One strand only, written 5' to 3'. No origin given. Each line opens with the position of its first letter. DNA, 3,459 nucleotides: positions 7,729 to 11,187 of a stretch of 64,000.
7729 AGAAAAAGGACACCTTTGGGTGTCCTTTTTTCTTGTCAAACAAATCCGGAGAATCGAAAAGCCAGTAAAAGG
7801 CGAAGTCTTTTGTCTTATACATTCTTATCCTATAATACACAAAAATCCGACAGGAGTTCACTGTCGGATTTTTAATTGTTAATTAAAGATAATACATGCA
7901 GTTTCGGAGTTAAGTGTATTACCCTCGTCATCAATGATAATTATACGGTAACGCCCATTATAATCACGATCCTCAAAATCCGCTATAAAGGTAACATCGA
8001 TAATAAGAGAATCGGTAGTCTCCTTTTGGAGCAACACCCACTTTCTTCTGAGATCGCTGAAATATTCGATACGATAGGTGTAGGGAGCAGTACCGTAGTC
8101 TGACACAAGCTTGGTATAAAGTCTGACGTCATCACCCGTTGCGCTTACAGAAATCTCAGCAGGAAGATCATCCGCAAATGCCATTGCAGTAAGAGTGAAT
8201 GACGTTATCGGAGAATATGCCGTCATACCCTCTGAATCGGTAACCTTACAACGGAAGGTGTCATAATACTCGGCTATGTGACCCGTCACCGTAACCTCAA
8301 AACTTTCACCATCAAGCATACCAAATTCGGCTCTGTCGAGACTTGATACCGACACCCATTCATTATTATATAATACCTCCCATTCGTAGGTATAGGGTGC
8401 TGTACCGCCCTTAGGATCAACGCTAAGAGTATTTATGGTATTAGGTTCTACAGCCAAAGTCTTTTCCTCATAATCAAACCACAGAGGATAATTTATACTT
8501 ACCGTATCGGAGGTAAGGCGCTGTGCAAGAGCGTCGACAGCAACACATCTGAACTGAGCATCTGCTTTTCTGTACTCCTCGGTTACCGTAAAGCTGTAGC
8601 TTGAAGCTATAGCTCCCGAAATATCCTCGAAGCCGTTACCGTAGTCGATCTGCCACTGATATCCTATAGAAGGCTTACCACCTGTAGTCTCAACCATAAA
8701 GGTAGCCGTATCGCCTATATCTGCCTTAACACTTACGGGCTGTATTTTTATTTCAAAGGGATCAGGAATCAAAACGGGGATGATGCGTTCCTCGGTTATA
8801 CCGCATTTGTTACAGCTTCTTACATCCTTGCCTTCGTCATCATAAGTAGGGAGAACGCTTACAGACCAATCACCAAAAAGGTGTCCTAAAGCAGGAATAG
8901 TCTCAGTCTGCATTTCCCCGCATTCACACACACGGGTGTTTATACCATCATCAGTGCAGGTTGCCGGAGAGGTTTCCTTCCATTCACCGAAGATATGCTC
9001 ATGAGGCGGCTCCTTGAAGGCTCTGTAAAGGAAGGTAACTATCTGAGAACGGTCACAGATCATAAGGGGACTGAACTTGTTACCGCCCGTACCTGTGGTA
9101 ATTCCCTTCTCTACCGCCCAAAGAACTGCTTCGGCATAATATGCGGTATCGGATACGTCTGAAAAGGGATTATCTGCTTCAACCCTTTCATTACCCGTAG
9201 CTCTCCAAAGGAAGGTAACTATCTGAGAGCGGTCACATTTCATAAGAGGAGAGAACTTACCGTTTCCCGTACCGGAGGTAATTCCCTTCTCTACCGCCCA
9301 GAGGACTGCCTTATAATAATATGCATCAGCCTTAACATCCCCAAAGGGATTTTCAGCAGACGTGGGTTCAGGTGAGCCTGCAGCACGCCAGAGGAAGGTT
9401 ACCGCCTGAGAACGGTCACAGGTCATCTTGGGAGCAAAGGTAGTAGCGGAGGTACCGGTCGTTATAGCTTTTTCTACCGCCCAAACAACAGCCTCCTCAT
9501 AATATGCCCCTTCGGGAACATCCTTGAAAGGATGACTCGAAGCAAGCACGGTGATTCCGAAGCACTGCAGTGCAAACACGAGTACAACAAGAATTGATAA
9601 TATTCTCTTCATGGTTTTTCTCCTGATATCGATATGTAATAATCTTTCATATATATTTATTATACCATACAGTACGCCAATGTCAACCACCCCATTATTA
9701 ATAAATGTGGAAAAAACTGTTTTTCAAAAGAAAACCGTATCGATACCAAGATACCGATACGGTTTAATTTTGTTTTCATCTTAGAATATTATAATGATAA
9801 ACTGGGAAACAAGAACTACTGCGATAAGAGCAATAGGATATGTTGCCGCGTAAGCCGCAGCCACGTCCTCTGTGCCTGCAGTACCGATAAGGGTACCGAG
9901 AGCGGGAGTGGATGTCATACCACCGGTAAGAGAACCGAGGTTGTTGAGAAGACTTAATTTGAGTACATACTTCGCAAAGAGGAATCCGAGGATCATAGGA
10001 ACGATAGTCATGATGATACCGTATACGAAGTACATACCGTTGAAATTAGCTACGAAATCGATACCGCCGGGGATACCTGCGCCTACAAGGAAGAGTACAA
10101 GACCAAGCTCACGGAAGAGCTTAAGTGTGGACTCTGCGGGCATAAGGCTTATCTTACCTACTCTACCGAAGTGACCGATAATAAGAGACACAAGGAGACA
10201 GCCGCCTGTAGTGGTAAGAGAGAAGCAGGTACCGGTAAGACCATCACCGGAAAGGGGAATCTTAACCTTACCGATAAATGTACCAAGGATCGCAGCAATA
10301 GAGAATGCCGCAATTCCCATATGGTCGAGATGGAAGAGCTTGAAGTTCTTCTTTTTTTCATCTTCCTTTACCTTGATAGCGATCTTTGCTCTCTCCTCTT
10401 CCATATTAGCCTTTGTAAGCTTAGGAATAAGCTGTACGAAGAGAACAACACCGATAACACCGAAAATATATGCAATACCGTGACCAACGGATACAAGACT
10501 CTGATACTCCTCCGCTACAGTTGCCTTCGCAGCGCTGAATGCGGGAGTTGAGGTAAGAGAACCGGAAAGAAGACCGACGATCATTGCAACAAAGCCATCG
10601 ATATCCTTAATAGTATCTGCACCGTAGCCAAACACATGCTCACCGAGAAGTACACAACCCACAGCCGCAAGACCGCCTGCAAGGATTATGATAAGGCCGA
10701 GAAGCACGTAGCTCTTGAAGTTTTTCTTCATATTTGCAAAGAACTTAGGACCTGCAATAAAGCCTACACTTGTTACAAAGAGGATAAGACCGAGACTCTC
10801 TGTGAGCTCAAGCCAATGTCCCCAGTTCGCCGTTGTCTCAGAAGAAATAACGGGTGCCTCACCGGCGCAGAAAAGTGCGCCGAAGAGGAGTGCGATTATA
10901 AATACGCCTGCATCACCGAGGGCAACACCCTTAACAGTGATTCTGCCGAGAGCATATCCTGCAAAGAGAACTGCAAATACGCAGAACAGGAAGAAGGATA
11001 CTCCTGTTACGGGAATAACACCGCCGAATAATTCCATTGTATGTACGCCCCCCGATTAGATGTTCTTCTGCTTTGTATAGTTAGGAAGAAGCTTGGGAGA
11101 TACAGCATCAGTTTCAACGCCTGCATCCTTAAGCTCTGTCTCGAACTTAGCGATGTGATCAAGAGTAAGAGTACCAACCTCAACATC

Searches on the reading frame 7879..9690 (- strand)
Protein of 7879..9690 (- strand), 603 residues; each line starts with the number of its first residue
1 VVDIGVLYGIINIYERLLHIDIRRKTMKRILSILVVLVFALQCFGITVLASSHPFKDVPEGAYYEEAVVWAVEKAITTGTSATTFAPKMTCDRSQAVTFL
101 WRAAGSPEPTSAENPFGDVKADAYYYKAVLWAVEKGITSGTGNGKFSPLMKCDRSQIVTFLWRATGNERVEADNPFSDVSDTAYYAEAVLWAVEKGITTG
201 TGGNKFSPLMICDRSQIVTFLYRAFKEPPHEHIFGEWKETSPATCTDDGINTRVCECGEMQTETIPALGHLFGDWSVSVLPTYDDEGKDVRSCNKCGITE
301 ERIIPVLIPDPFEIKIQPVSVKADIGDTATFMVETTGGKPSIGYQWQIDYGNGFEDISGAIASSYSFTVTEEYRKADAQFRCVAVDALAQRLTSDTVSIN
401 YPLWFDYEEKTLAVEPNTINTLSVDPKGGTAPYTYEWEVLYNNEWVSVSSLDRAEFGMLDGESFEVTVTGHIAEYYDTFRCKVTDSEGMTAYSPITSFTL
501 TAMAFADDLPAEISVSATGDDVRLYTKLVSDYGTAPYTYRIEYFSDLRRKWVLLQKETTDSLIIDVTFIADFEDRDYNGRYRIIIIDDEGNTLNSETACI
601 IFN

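Call 59: search_protein_families(library=pfam, proteins=[window:7879-9690:-], max_evalue=0.001)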
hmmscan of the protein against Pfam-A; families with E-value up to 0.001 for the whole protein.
window:7879-9690:- (603 aa): 2 families
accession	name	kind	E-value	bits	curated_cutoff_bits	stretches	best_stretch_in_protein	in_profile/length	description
PF00395.25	SLH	-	3.2e-27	94.7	20.8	3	115-156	1-42/44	S-layer homology domain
PF13573.12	SprB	-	0.00079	19.4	28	1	421-437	16-32/37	SprB repeat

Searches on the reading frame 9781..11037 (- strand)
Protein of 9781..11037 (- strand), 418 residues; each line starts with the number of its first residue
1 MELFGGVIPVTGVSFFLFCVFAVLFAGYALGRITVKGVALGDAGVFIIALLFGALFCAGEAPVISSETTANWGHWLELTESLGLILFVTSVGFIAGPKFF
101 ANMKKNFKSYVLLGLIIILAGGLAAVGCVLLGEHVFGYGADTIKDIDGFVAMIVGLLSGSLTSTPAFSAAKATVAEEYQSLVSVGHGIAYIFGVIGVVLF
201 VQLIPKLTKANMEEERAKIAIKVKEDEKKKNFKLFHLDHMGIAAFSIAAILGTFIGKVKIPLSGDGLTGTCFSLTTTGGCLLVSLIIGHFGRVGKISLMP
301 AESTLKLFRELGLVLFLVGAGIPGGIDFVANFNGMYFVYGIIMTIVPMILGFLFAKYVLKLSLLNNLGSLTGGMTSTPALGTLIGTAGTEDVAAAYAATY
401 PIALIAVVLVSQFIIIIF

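Call 59: search_protein_families(library=pfam, proteins=[window:9781-11037:-], max_evalue=0.001)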
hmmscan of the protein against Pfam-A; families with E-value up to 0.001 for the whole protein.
window:9781-11037:- (418 aa): 1 family
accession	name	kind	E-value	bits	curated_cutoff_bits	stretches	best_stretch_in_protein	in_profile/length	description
PF06826.17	Asp-Al_Ex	-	1.7e-52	178.1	27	2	245-415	2-166/167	Predicted Permease Membrane Region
